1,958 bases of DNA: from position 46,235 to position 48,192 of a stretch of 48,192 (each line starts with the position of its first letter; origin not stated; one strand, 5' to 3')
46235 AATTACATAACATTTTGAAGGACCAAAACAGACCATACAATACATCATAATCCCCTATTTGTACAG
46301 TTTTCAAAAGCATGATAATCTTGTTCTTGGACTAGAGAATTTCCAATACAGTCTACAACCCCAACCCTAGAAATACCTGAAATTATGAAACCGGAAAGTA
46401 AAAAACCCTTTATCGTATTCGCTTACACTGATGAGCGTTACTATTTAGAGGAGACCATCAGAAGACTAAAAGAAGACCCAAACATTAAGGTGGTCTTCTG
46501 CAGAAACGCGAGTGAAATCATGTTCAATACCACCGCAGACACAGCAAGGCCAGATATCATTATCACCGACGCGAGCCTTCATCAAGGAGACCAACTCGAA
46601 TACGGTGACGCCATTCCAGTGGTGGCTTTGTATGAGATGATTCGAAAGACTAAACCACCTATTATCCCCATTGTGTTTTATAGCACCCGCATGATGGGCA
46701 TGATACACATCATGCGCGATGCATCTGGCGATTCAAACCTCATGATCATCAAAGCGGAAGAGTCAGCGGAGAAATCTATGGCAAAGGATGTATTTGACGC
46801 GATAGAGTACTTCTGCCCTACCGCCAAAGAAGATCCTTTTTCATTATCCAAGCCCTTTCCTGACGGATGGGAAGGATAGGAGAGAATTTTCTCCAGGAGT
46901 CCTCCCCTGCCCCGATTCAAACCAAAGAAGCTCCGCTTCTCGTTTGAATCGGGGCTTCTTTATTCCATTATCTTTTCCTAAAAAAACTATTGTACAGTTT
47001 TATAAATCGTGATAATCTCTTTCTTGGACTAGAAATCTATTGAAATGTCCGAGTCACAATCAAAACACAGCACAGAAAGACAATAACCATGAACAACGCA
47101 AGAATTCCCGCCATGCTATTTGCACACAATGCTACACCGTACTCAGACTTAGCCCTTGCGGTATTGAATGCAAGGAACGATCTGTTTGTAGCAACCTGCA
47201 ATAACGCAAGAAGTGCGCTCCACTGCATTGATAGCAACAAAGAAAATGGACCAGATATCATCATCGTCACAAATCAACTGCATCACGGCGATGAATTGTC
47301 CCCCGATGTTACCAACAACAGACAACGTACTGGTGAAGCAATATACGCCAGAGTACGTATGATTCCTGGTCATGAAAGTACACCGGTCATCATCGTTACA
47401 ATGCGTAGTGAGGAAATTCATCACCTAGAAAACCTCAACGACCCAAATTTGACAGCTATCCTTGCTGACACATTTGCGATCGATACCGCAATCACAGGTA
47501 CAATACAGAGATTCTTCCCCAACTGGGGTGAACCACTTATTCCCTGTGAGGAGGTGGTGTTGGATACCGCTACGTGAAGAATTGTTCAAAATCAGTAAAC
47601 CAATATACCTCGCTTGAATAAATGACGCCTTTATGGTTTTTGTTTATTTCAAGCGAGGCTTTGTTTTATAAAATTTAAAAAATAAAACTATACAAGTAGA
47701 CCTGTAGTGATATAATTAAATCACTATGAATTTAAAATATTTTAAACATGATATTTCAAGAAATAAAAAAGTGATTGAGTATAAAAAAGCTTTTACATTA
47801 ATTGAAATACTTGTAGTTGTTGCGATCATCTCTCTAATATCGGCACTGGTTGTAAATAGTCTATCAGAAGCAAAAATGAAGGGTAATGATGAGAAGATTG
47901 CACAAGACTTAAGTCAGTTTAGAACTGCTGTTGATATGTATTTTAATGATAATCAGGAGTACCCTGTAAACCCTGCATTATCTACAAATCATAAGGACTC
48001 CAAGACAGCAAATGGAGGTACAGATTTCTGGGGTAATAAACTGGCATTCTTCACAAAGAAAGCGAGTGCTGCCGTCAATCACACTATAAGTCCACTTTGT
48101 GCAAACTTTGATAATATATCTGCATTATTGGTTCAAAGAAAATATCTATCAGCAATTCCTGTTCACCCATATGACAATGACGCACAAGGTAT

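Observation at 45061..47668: Tandem triplet of receiver-like orphan genes after the two-component pair, with regulatory DNA conserved far better than the proteins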

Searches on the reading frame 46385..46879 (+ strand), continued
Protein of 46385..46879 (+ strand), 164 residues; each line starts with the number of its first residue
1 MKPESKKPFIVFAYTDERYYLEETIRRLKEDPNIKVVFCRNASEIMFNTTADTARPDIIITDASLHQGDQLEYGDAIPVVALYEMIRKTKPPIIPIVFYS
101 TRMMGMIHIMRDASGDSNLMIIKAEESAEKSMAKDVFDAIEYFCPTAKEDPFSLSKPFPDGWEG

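Call 70: fold_search(model_id=the predicted structure, library=pdb)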
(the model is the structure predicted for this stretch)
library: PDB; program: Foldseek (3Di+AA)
matches with E <= 10: 1392; with E <= 0.001: 15
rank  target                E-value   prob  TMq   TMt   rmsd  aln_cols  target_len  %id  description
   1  6zix_A                7.0e-05  1.00  0.52  0.43   6.2       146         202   17  Structure of RcsB from Salmonella enterica serovar Typhimurium bound to promoter P1flhDC in the presence of phosphomim (released 2021-02-17)
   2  9of5                  2.2e-04  1.00  0.55  0.70   3.6       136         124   15  Structure of the Acinetobacter baumannii Response Regulator PmrA Receiver Domain I13M Mutation (released 2025-11-26)
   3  6eo3_A                2.4e-04  1.00  0.49  0.41   3.5       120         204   18  Conformational dynamism for DNA interaction in Salmonella typhimurium RcsB response regulator. S207C P212121 (released 2017-11-15)
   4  5ic5                  2.4e-04  1.00  0.54  0.54   7.1       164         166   15  Bacteriophytochrome response regulator RtBRR (released 2016-03-02)
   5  4q7e_A                3.3e-04  1.00  0.56  0.70   4.2       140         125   21  Non-phosphorylated HemR Receiver Domain from Leptospira biflexa (released 2014-05-14)
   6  1k68_A                4.3e-04  1.00  0.54  0.61   4.0       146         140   21  Crystal Structure of the Phosphorylated Cyanobacterial Phytochrome Response Regulator RcpA (released 2003-12-16)
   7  5o8y_C                4.9e-04  1.00  0.56  0.46   3.8       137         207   18  Conformational dynamism for DNA interaction in Salmonella typhimurium RcsB response regulator. (released 2017-11-15)
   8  5brj                  5.6e-04  1.00  0.54  0.62   4.0       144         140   14  Structure of the bacteriophytochrome response regulator AtBRR (released 2016-02-24)
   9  6zj2_O                5.9e-04  1.00  0.57  0.73   3.6       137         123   17  Structure of RcsB from Salmonella enterica serovar Typhimurium bound to promoter rprA in the presence of phosphomimeti (released 2021-02-17)
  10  1i3c_A                5.9e-04  1.00  0.59  0.65   3.8       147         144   14  RESPONSE REGULATOR FOR CYANOBACTERIAL PHYTOCHROME, RCP1 (released 2002-03-06)
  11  4kfc_B                5.9e-04  1.00  0.52  0.40   4.9       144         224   13  Crystal structure of a hyperactive mutant of response regulator KdpE complexed to its promoter DNA (released 2014-02-19)
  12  3bre_A                7.2e-04  1.00  0.55  0.30   4.0       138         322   19  Crystal Structure of P.aeruginosa PA3702 (released 2008-04-01)
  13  4q7e_B                7.7e-04  1.00  0.56  0.71   5.2       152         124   20  Non-phosphorylated HemR Receiver Domain from Leptospira biflexa (released 2014-05-14)
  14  2iyn_B                7.7e-04  1.00  0.51  0.66   4.3       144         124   14  The co-factor-induced pre-active conformation in PhoB (released 2006-08-30)
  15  4kny_B                8.2e-04  1.00  0.54  0.42   4.7       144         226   14  Crystal structure of the response regulator KdpE complexed to DNA in an active-like conformation (released 2014-02-19)
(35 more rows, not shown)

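Call 81: search_protein_families(library=padloc, proteins=[window:46385-46876:+, P0004, P0005], max_evalue=1)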
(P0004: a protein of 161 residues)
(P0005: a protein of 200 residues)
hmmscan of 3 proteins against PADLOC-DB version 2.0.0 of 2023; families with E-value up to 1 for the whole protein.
window:46385-46876:+ (164 aa): 0 families

P0004 (161 aa): 0 families

P0005 (200 aa): 0 families

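Call 82: search_protein_families(library=ncbifam, proteins=[window:46385-46876:+, P0004, P0005], max_evalue=1)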
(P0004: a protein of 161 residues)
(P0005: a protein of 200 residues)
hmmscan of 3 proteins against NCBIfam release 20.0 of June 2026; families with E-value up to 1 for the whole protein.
window:46385-46876:+ (164 aa): 0 families

P0004 (161 aa): 4 families
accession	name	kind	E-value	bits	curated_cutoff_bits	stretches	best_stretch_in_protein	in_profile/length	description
NF041734.1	resp_reg_RppA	equivalog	0.031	13.6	250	1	80-115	59-94/229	two-component system response regulator RppA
NF007005.1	PRK09468.1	equivalog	0.058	12.8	331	1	82-115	62-95/237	osmolarity response regulator transcription factor OmpR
NF006900.1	PRK09390.1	equivalog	0.071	12.6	255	1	80-106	61-87/203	response regulator FixJ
TIGR01818.1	ntrC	equivalog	0.21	10.3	558.6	1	26-106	16-81/463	nitrogen regulation protein NR(I)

P0005 (200 aa): 0 families

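Call 93: find_related_loci(query=P0009, collection=viral_contigs, flank=5000)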
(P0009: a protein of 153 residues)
Query P0009 (153 aa) in viral_contigs; peptide patterns used: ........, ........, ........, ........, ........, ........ (x = any residue, [..] = any of these).
20 stretches matched a pattern, but none encodes a relative of the query by tblastn (E <= 1e-3).

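Call 94: find_related_loci(query=P0004, collection=viral_contigs, flank=5000)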
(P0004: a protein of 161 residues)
Query P0004 (161 aa) in viral_contigs; peptide patterns used: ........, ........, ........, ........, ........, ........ (x = any residue, [..] = any of these).
2 stretches matched a pattern, but none encodes a relative of the query by tblastn (E <= 1e-3).
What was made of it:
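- Tried and rejected: Single-protein scans of viral contigs found no relatives (calls 93, 94).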

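Call 95: find_encoding_contigs(protein=P0013, flank=6000, max_places=2)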
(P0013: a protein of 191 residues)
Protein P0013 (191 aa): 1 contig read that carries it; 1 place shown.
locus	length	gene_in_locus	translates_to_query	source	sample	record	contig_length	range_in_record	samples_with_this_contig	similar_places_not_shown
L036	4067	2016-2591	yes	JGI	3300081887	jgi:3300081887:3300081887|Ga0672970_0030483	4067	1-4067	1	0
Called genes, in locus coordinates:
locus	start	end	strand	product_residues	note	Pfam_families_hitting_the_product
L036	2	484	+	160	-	?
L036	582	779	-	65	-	-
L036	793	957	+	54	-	-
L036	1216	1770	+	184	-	-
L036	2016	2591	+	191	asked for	-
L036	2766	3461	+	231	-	PF13098:Thioredoxin_2 (faint), PF13462:Thioredoxin_4, PF01323:DSBA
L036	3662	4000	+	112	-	-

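Call 96: find_encoding_contigs(protein=P0021, flank=6000, max_places=2)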
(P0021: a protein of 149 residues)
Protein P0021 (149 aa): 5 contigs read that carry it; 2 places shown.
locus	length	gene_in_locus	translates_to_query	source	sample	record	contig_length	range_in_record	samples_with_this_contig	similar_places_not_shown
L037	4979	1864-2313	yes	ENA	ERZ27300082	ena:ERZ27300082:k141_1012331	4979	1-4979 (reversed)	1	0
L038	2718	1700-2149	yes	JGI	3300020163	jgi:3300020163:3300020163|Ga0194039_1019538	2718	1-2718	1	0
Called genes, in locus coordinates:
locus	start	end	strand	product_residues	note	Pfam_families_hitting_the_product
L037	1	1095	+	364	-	?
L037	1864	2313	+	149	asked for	-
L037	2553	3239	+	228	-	PF13098:Thioredoxin_2 (weak), PF01323:DSBA, PF13462:Thioredoxin_4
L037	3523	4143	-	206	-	-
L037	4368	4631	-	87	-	-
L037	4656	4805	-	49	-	-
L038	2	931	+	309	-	PF02518:HATPase_c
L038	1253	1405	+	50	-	-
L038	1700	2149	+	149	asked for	-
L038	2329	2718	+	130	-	?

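Call 97: find_encoding_contigs(protein=P0018, flank=6000, max_places=2)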
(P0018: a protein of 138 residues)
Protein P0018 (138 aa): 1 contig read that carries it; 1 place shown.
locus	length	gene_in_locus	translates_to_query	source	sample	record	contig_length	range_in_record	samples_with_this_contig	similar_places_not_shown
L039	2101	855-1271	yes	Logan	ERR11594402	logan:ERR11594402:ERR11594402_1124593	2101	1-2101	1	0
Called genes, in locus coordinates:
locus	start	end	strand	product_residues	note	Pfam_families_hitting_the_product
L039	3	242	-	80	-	?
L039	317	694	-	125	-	PF00166:Cpn10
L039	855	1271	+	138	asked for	PF00072:Response_reg (faint)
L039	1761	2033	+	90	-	PF01978:TrmB (weak)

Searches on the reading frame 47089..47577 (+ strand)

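Call 5: search_protein_families(library=pfam, proteins=[window:47089-47577:+], max_evalue=1)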
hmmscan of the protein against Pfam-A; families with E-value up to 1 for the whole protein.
window:47089-47577:+ (162 aa): 0 families

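Call 81: search_protein_families(library=padloc, proteins=[window:47089-47574:+], max_evalue=1)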
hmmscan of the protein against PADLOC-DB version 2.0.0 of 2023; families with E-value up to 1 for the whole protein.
window:47089-47574:+ (162 aa): 0 families

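Call 82: search_protein_families(library=ncbifam, proteins=[window:47089-47574:+], max_evalue=1)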
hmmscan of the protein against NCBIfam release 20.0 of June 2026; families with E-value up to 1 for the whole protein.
window:47089-47574:+ (162 aa): 1 family
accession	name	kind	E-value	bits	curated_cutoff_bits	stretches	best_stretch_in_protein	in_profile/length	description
NF006753.0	PRK09273.1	equivalog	0.14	11.5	137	1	78-137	11-70/211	hypothetical protein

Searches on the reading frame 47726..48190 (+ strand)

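Call 23: search_protein_families(library=pfam, proteins=[window:47726-48190:+], max_evalue=0.001)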
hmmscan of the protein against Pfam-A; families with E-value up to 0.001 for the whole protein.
window:47726-48190:+ (155 aa): 1 family
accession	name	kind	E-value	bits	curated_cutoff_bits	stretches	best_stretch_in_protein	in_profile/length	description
PF07963.17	N_methyl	-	2.2e-06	27.4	21.2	1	20-42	4-26/27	Prokaryotic N-terminal methylation motif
